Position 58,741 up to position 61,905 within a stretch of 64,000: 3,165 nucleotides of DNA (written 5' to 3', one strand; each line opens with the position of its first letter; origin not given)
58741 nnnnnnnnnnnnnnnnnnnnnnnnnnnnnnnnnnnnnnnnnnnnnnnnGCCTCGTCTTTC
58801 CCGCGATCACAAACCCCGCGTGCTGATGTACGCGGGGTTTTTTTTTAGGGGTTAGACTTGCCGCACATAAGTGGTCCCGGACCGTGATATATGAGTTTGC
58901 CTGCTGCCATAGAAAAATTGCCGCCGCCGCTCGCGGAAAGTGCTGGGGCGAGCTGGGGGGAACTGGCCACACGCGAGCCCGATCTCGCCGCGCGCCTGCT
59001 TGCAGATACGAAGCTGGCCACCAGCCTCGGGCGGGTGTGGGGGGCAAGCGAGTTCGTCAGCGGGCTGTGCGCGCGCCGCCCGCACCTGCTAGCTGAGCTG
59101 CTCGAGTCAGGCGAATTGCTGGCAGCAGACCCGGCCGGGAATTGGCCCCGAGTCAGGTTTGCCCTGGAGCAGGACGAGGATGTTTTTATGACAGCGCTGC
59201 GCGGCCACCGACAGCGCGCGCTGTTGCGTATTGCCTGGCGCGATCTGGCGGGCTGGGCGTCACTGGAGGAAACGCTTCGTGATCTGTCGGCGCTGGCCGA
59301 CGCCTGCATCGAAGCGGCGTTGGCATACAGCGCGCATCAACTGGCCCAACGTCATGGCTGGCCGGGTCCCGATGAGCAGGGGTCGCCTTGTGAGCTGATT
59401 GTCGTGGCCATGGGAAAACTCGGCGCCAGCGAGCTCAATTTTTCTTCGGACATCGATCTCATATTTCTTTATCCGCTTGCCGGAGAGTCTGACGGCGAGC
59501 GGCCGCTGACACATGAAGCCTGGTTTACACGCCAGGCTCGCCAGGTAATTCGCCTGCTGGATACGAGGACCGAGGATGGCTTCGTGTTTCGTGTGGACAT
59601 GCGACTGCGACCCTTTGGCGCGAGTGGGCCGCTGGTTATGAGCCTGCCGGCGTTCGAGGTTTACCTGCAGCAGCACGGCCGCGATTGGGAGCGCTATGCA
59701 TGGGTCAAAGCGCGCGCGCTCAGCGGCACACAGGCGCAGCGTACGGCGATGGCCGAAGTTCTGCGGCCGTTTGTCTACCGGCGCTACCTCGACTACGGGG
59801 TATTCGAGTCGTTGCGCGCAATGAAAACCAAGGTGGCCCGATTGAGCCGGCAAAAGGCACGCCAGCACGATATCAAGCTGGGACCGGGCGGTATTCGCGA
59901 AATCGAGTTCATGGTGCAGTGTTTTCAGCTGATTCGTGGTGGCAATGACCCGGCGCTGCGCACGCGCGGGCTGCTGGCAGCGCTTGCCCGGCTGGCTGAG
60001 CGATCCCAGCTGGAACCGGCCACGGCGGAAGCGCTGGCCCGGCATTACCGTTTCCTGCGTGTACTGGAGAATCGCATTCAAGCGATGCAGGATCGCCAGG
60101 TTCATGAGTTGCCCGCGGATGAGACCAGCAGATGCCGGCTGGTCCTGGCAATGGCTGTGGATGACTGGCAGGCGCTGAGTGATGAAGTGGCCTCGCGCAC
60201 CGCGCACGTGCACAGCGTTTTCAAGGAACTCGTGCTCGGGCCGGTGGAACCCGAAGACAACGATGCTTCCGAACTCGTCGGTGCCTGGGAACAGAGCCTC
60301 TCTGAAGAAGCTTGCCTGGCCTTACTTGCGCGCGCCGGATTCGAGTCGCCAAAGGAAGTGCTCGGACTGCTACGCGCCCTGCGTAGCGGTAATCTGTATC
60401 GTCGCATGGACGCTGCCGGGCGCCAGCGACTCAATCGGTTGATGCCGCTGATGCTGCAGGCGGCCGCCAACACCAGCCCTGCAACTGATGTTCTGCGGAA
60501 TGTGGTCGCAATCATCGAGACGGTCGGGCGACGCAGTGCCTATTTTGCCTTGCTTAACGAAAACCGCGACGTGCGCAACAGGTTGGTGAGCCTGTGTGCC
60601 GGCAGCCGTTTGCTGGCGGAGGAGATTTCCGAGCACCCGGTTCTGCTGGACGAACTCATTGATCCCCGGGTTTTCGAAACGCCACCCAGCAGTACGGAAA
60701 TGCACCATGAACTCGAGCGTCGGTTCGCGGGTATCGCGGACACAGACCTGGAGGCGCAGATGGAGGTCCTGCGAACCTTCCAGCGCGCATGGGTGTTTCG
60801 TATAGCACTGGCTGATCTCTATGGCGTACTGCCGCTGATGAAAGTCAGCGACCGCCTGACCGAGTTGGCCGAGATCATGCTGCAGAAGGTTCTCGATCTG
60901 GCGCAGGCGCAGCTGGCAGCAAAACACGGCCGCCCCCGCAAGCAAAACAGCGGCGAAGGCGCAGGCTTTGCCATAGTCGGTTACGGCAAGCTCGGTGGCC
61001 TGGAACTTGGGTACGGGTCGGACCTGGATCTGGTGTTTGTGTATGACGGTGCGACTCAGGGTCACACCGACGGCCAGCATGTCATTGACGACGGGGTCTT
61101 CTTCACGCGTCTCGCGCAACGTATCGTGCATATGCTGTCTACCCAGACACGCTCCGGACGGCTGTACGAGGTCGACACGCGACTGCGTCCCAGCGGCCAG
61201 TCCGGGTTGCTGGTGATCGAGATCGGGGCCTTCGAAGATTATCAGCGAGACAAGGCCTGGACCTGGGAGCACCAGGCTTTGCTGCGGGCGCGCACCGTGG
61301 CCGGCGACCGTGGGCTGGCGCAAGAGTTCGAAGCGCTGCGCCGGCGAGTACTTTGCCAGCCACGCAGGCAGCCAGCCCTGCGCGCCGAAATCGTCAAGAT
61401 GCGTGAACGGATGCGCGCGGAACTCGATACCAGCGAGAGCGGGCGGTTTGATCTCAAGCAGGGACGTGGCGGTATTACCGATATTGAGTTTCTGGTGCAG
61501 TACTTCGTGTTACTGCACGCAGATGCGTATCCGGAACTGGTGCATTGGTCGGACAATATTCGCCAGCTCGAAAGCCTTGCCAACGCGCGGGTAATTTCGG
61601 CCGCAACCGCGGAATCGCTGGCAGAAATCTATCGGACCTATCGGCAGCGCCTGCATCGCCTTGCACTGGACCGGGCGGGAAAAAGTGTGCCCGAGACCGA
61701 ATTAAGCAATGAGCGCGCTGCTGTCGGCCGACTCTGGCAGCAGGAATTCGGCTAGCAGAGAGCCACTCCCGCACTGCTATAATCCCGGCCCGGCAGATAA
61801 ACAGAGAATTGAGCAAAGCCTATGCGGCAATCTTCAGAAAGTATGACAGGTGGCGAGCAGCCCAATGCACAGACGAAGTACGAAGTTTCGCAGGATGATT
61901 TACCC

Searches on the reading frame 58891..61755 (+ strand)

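Call 69: search_protein_families(library=pfam, proteins=[window:58891-61755:+], max_evalue=0.00001)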
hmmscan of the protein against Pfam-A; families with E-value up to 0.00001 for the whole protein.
window:58891-61755:+ (954 aa): 2 families
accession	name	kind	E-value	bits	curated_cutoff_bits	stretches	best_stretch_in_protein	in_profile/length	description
PF03710.21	GlnE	-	1.3e-162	539.6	24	2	563-815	2-251/252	Glutamate-ammonia ligase adenylyltransferase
PF08335.16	GlnD_UR_UTase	-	7e-39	133.5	21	2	309-447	1-140/141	GlnD PII-uridylyltransferase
